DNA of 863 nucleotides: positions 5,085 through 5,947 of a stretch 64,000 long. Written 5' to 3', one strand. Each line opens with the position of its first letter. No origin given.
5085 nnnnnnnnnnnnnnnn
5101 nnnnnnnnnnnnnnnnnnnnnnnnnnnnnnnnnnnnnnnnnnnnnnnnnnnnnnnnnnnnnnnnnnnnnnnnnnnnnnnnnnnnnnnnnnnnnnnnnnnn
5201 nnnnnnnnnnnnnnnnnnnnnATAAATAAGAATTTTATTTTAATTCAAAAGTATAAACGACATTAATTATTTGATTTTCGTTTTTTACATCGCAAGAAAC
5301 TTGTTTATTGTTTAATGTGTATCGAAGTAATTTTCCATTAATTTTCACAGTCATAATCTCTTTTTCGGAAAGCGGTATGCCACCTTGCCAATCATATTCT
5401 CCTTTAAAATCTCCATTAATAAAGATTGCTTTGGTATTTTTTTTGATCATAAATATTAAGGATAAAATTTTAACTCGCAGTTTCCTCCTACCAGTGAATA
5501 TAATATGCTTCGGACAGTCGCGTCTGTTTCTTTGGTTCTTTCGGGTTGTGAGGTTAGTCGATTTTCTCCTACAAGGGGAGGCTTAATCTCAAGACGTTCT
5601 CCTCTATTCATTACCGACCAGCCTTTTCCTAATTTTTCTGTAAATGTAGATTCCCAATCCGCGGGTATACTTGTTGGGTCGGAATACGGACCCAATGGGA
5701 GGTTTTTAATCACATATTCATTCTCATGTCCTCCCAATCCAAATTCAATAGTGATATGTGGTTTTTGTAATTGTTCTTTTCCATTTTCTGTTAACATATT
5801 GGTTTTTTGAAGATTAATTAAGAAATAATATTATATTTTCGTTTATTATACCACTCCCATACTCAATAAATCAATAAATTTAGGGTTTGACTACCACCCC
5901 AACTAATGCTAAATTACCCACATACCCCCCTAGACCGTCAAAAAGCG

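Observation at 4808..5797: Three-gene minus-strand cassette inserted between uvrB and uvrA, encoding an NDT/Rcl-like Rossmann protein and two unknown proteins, bounded by a MITE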

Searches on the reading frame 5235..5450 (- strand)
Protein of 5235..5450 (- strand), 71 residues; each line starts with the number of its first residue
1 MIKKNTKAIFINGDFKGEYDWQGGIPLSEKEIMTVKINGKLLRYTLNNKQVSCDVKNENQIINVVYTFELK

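Call 3: search_protein_families(library=pfam, proteins=[window:5235-5450:-], max_evalue=1)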
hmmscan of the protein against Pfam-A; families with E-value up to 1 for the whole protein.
window:5235-5450:- (71 aa): 0 families

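Call 7: search_protein_families(library=ncbifam, proteins=[window:5235-5450:-], max_evalue=1)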
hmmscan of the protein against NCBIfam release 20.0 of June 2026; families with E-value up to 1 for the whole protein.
window:5235-5450:- (71 aa): 0 families

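Call 14: find_homologous_proteins(query=window:5235-5450:-)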
Query window:5235-5450:- (71 aa): 55 proteins with E <= 0.001 among 55 candidates.
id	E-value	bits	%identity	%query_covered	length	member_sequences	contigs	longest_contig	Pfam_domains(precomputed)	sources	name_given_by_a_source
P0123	5.4e-40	151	100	100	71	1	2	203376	-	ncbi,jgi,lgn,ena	-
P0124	2.0e-30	121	80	99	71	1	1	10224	-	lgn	-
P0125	7.2e-30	119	77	99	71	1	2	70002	-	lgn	-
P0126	2.3e-29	118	77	99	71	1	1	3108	-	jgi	-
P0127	3.8e-29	117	76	100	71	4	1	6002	-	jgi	jgi:hypothetical protein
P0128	4.1e-29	117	76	99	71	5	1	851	-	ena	-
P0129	5.6e-29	117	76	99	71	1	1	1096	-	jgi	jgi:hypothetical protein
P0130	7.0e-29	116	74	99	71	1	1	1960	-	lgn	-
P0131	8.5e-29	116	74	99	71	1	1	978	-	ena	-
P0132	1.1e-28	116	74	99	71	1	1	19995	-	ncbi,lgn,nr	ncbi:MAG: hypothetical protein Q8P81_02775 [Nanoarchaeota archaeon]|nr:hypothetical protein [Nanoarc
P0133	1.2e-28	116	76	99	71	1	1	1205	-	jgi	-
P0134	1.6e-28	115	76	99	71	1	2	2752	-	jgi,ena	-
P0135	1.7e-28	115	74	99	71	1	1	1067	-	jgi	jgi:hypothetical protein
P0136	3.2e-28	114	74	99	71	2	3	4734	-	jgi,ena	-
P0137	4.5e-28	114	73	99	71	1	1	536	-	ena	-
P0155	3.4e-25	105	70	99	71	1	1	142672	-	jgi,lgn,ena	-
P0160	1.4e-24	103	66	99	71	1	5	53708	-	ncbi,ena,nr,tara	ncbi:hypothetical protein CL622_06890 [archaeon]|nr:hypothetical protein [archaeon]|tara:strand:- st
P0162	3.1e-24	102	66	99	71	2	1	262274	-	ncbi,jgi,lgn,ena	ncbi:MAG: hypothetical protein WC528_04140 [Patescibacteria group bacterium]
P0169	1.0e-22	97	62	100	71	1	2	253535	-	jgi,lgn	jgi:hypothetical protein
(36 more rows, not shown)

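Call 19: find_encoding_contigs(protein=P0162, flank=5000, max_places=3)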
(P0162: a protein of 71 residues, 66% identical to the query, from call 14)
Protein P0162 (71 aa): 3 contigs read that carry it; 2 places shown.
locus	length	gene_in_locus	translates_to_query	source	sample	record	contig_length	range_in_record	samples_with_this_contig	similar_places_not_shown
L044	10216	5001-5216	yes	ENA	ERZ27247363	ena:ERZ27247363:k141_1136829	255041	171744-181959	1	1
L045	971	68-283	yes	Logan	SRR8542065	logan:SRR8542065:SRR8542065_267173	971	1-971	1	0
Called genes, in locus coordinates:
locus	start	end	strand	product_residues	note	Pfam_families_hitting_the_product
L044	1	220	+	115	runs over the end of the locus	-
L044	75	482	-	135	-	-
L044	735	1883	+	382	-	-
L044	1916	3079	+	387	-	-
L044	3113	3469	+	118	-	-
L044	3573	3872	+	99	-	-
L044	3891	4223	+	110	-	-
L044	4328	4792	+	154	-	PF08719:NADAR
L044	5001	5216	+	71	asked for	-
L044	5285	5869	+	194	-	PF00210:Ferritin (weak), PF02915:Rubrerythrin, PF21349:RUBY_RBDX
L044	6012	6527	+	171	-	PF21349:RUBY_RBDX, PF02915:Rubrerythrin (weak)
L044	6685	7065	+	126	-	PF06397:Desulfoferrod_N, PF01880:Desulfoferrodox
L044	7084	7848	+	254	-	-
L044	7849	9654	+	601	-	PF01807:Zn_ribbon_DnaG, PF08275:DNAG_N, PF01751:Toprim (weak), PF13155:Toprim_2, PF13662:Toprim_4, PF10410:DnaB_bind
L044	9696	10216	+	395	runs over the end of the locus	PF03979:Sigma70_r1_1, PF00140:Sigma70_r1_2, PF04542:Sigma70_r2, PF04539:Sigma70_r3, PF04545:Sigma70_r4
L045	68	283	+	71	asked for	-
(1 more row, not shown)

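Call 20: find_encoding_contigs(protein=P0160, flank=5000, max_places=3)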
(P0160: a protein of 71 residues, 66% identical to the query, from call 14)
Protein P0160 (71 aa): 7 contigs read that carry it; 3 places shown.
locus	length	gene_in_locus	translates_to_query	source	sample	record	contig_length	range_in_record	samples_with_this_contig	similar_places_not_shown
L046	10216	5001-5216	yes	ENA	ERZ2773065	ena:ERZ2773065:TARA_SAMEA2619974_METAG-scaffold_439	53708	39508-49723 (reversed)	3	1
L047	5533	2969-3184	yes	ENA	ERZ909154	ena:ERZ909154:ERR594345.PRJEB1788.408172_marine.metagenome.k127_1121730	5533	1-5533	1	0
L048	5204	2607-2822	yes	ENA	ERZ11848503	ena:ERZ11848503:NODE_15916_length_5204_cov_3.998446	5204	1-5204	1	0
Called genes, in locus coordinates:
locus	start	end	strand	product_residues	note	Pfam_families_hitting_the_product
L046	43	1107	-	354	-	-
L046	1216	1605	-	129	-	-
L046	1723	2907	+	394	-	PF00149:Metallophos, PF12850:Metallophos_2 (faint)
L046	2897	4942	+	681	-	PF13175:AAA_15, PF13476:AAA_23, PF13304:AAA_21 (faint), PF13558:SbcC_Walker_B (faint)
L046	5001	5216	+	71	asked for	-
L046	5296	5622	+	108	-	-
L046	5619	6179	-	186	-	PF00160:Pro_isomerase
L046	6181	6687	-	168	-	PF01936:NYN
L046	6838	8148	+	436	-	-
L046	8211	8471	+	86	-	-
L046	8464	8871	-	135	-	PF01850:PIN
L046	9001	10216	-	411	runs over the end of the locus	PF00364:Biotin_lipoyl, PF25997:BSH_YhbJ, PF02817:E3_binding, PF00198:2-oxoacid_dh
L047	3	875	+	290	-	?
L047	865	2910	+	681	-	PF13175:AAA_15, PF13476:AAA_23, PF13304:AAA_21 (faint), PF13558:SbcC_Walker_B (faint)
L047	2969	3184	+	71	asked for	-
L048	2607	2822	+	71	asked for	-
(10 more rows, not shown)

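Call 21: find_encoding_contigs(protein=P0125, flank=5000, max_places=3)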
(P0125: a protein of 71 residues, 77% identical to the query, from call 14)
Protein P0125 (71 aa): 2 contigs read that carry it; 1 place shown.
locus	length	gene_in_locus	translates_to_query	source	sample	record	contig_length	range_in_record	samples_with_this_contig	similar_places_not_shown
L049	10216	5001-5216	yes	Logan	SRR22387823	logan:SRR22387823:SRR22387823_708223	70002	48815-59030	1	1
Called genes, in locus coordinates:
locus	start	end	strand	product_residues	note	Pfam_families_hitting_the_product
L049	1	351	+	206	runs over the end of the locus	-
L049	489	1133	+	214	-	PF01936:NYN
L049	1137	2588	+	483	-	PF12161:HsdM_N, PF02384:N6_Mtase, PF01170:UPF0020, PF07669:Eco57I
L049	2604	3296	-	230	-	PF20582:UPF0758_N, PF04002:RadC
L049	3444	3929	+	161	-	PF00383:dCMP_cyt_deam_1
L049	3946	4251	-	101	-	-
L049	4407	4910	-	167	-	-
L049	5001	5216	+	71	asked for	-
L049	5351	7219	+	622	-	PF00270:DEAD (weak), PF04851:ResIII, PF06733:DEAD_2, PF00271:Helicase_C (weak), PF13307:Helicase_C_2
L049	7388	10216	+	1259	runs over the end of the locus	PF00404:Dockerin_1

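Call 72: predict_structure(alignment_id=A2)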
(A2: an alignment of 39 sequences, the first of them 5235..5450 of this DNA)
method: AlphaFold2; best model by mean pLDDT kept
length: 71 residues; sequences in the alignment: 39
mean_pLDDT: 95.0   pTM: 0.80
mean pLDDT of the five models: 95.0, 94.4, 94.4, 93.7, 92.4
residues with pLDDT >= 90: 62; 70-90: 9; 50-70: 0; < 50: 0
segments of 3 or more residues with pLDDT < 50: none
pLDDT, mean of each block of 10 residues (from residue 1): 93 97 93 96 98 93 97 93
secondary structure, 60 per line:
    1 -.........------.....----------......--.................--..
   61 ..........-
elements in order: E2-10 E17-21 E32-37 E40-56 E59-70

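Call 75: fold_search(model_id=the predicted structure, library=pdb)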
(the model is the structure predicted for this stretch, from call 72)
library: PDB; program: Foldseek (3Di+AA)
matches with E <= 10: 364; with E <= 0.001: 0
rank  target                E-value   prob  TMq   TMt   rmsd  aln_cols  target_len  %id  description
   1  7z0h_M                1.4e-01  0.15  0.26  0.14  12.3       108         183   14  Structure of yeast RNA Polymerase III-Ty1 integrase complex at 2.6 A (focus subunit AC40). (released 2023-04-05)
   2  8dwe_D                2.6e-01  0.30  0.34  0.11   9.1        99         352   10  Adenine glycosylase MutY variant E43Q in complex with DNA containing d(8-oxo-G) paired with substrate purine (released 2023-08-09)
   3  7v4l_A                2.9e-01  0.30  0.36  0.15   7.1        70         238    8  Cryo-EM Structure of Camellia sinensis glutamine synthetase CsGSIb inactive Pentamer State III (released 2022-05-18)
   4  8gmx                  3.1e-01  0.33  0.35  0.18  20.0        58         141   16  Crystal structure of pilin-specific sortase SrtC2 from Lactobacillus rhamnosus GG (released 2023-08-30)
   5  7evt_I                5.2e-01  0.15  0.33  0.11   7.1        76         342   12  Crystal structure of the N-terminal degron-truncated human glutamine synthetase (released 2021-11-10)
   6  1rrs_A                5.9e-01  0.16  0.33  0.10   9.2       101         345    8  MutY adenine glycosylase in complex with DNA containing an abasic site (released 2004-02-17)
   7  6f40_M                5.9e-01  0.13  0.29  0.15   9.0       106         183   12  RNA Polymerase III open complex (released 2018-01-17)
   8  8dwe_A                6.3e-01  0.18  0.34  0.11   8.8       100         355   11  Adenine glycosylase MutY variant E43Q in complex with DNA containing d(8-oxo-G) paired with substrate purine (released 2023-08-09)
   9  3gwy_A                6.7e-01  0.38  0.46  0.30   6.3        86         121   10  Crystal structure of putative CTP pyrophosphohydrolase from Bacteroides fragilis (released 2009-04-14)
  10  7syc                  7.2e-01  0.35  0.48  0.30   7.0        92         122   11  Crystal Structure of Nucleoside triphosphate pyrophosphohydrolase from Klebsiella pneumoniae subsp. pneumoniae (released 2021-12-08)
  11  7v4i_A                7.2e-01  0.28  0.43  0.12   6.7        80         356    9  Cryo-EM Structure of Camellia sinensis glutamine synthetase CsGSIb decamer assembly (released 2022-05-18)
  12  5fj8_M                8.7e-01  0.12  0.31  0.18   8.6       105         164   12  Cryo-EM structure of yeast RNA polymerase III elongation complex at 3. 9 A (released 2015-11-25)
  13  5fj9_M                8.7e-01  0.10  0.29  0.15   9.8       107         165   11  Cryo-EM structure of yeast apo RNA polymerase III at 4.6 A (released 2015-11-25)
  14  1rrq_A                9.3e-01  0.13  0.32  0.10   9.6       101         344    9  MutY adenine glycosylase in complex with DNA containing an A:oxoG pair (released 2004-02-17)
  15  6tut_M                1.1e+00  0.12  0.22  0.11   5.2        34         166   24  Cryo-EM structure of the RNA Polymerase III-Maf1 complex (released 2020-02-19)
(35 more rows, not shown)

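Call 80: search_protein_families(library=phrogs, proteins=[window:5235-5450:-], max_evalue=1)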
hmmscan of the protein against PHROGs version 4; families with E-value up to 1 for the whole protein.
window:5235-5450:- (71 aa): 0 families

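Call 81: search_protein_families(library=padloc, proteins=[window:5235-5450:-], max_evalue=1)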
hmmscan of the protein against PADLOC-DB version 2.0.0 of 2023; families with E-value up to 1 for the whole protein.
window:5235-5450:- (71 aa): 0 families

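Call 84: find_encoding_contigs(protein=P0155, flank=5000, max_places=2)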
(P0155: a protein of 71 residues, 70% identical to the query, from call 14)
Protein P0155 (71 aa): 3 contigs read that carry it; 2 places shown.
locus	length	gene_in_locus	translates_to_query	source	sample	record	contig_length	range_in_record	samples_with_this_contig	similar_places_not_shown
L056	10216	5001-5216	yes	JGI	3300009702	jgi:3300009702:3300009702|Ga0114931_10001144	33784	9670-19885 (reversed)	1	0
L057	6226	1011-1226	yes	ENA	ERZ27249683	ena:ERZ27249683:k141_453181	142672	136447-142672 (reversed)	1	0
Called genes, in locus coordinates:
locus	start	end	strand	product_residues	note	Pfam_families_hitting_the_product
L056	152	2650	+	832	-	PF03190:Thioredox_DsbH, PF07470:Glyco_hydro_88 (faint), PF07221:GlcNAc_2-epim (faint), PF02683:DsbD_TM, PF13386:DsbD_2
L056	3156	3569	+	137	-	PF00892:EamA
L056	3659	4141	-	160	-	-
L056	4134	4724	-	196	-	PF01909:NTP_transf_2 (weak), PF18765:Polbeta (weak)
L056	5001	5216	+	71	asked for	-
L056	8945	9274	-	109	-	PF07883:Cupin_2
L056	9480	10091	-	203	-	-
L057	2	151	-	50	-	?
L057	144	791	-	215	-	PF01909:NTP_transf_2 (weak), PF18765:Polbeta (weak)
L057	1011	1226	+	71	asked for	-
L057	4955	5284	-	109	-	PF07883:Cupin_2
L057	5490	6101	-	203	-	-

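Call 85: find_encoding_contigs(protein=P0169, flank=5000, max_places=2)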
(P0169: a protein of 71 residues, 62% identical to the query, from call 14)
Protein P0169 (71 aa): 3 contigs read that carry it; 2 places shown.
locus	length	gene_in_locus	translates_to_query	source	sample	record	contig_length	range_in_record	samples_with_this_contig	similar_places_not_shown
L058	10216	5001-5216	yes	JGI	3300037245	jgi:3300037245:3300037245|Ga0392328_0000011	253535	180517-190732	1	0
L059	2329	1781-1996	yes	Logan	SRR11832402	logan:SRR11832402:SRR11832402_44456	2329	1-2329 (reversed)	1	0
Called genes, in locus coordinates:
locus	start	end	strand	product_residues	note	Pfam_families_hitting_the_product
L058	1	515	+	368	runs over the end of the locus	PF00091:Tubulin, PF12327:FtsZ_C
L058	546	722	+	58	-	PF00584:SecE (faint)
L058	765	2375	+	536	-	PF09603:Fib_succ_major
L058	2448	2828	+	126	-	PF10754:DUF2569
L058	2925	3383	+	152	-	PF03439:Spt5-NGN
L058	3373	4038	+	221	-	PF03946:Ribosomal_L11_N, PF00298:Ribosomal_L11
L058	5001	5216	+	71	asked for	-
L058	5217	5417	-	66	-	-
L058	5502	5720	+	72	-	PF01780:Ribosomal_L37ae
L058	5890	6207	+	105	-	PF01920:Prefoldin_2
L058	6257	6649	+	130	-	PF04472:SepF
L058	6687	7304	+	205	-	PF01866:Diphthamide_syn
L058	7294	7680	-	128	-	-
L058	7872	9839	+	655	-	PF10633:NPCBM_assoc (faint), PF18368:Ig_GlcNase (faint)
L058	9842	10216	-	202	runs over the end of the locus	PF01569:PAP2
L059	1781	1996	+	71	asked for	-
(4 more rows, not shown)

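Call 86: find_encoding_contigs(protein=P0124, flank=6000, max_places=2)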
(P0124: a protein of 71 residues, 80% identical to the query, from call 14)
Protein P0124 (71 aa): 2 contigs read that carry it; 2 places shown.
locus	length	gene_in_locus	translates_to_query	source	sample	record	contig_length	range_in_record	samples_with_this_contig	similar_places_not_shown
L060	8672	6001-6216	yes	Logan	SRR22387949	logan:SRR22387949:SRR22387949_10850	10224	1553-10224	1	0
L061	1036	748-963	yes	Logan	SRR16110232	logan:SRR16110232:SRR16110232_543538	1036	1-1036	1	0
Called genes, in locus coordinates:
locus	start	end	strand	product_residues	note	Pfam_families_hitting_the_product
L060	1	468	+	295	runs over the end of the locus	-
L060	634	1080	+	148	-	PF13473:Cupredoxin_1 (weak), PF00127:Copper-bind (weak)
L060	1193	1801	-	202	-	-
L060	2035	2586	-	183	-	-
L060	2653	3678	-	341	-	PF01137:RTC, PF05189:RTC_insert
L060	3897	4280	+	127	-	-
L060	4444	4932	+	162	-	PF00383:dCMP_cyt_deam_1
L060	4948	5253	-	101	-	-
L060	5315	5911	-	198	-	-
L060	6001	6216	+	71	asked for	-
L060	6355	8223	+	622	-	PF00270:DEAD (weak), PF04851:ResIII, PF06733:DEAD_2, PF00271:Helicase_C (faint), PF13307:Helicase_C_2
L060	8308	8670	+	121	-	?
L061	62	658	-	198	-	-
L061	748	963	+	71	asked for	-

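Call 88: fold_search(model_id=the predicted structure, library=viral)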
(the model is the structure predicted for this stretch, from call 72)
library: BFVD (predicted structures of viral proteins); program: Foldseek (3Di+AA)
matches with E <= 10: 506; with E <= 0.001: 0
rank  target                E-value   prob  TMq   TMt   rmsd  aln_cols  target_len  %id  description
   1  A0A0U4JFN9            1.7e-03  1.00  0.44  0.49   5.3        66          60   17  Uncharacterized protein [Arthrobacter phage CapnMurica]
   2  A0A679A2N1            2.2e-03  1.00  0.47  0.47   5.6        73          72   18  Uncharacterized protein [Pectobacterium phage Arno162]
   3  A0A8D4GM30            4.2e-03  0.99  0.47  0.46   6.9        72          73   11  (no name in the UniProt tables at hand)
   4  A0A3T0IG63            7.6e-03  1.00  0.68  0.69   3.5        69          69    6  (no name in the UniProt tables at hand)
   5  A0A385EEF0            9.8e-03  0.99  0.52  0.41   5.3        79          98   10  Uncharacterized protein [Caulobacter phage CcrBL9]
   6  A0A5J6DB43            9.8e-03  0.99  0.48  0.49   5.2        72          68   15  Uncharacterized protein [Erwinia phage pEp_SNUABM_01]
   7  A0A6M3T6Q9            1.5e-02  0.95  0.43  0.44   4.8        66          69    9  (no name in the UniProt tables at hand)
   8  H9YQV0                1.6e-02  0.99  0.57  0.53   4.3        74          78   12  (no name in the UniProt tables at hand)
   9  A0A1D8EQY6            1.6e-02  0.97  0.42  0.45   5.6        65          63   22  Uncharacterized protein [Escherichia phage ESCO5]
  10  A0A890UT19            1.6e-02  0.75  0.33  0.33   6.2        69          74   12  (no name in the UniProt tables at hand)
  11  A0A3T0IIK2            1.7e-02  0.98  0.48  0.53   4.7        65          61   12  Uncharacterized protein [Vibrio virus vB_VspP_SBP1]
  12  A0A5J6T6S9            1.7e-02  0.96  0.44  0.39   4.9        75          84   12  (no name in the UniProt tables at hand)
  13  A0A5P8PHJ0            1.9e-02  0.99  0.49  0.52   5.4        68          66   12  Uncharacterized protein [Serratia phage Muldoon]
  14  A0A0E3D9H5            2.1e-02  0.77  0.34  0.36   7.0        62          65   18  Putative glycosyltransferase family 36 protein [Bacillus phage BCP8-2]
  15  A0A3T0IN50            2.2e-02  0.72  0.35  0.36   6.4        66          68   14  (no name in the UniProt tables at hand)
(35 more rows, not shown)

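Call 91: find_related_loci(query=A2, collection=viral_contigs, flank=5000)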
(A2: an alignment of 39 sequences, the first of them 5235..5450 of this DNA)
Query A2 (71 aa) in viral_contigs; peptide patterns used: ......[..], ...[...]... (x = any residue, [..] = any of these).
134 stretches matched a pattern, but none encodes a relative of the query by tblastn (E <= 1e-3).

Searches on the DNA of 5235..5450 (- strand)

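Call 87: search_rna_families(source=L056, start=4700, end=9300, threshold=gathering)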
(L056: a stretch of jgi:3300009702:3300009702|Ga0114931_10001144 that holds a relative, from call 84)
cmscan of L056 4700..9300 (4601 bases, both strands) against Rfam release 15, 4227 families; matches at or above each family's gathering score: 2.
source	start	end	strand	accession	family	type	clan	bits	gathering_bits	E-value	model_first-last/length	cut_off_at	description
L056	5756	8606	+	RF02540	LSU_rRNA_archaea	Gene; rRNA;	CL00112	2334.3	50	0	1-2987/2987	no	Archaeal large subunit ribosomal RNA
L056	5593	5666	+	RF00005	tRNA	Gene; tRNA;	CL00001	73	29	3.3e-15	1-71/71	no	tRNA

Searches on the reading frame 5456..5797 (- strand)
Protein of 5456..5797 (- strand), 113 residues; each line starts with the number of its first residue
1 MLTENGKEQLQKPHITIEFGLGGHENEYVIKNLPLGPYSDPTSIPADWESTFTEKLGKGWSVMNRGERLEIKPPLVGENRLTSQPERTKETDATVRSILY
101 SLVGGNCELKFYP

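Call 3: search_protein_families(library=pfam, proteins=[window:5456-5797:-], max_evalue=1)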
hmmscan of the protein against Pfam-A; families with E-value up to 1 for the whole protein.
window:5456-5797:- (113 aa): 0 families

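Call 7: search_protein_families(library=ncbifam, proteins=[window:5456-5797:-], max_evalue=1)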
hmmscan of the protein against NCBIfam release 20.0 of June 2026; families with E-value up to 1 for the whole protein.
window:5456-5797:- (113 aa): 0 families

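Call 13: find_homologous_proteins(query=window:5456-5797:-)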
Query window:5456-5797:- (113 aa): 2 proteins with E <= 0.001 among 4 candidates.
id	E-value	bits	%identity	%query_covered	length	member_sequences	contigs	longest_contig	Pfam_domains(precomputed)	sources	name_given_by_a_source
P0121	5.2e-71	254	100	100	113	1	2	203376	-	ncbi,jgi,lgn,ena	-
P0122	1.4e-60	220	88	100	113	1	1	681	-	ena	-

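Call 65: find_encoding_contigs(protein=P0122, flank=5000, max_places=3)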
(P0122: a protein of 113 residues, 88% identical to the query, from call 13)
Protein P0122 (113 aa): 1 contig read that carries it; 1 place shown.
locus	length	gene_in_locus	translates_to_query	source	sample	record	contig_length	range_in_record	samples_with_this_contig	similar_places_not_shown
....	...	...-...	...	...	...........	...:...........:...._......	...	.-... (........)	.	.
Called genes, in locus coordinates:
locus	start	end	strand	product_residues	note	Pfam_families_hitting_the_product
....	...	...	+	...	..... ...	-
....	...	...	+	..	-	?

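Call 80: search_protein_families(library=phrogs, proteins=[window:5456-5797:-], max_evalue=1)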
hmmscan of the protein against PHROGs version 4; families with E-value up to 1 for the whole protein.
window:5456-5797:- (113 aa): 0 families

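Call 81: search_protein_families(library=padloc, proteins=[window:5456-5797:-], max_evalue=1)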
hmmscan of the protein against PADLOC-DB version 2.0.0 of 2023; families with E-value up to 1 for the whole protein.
window:5456-5797:- (113 aa): 0 families
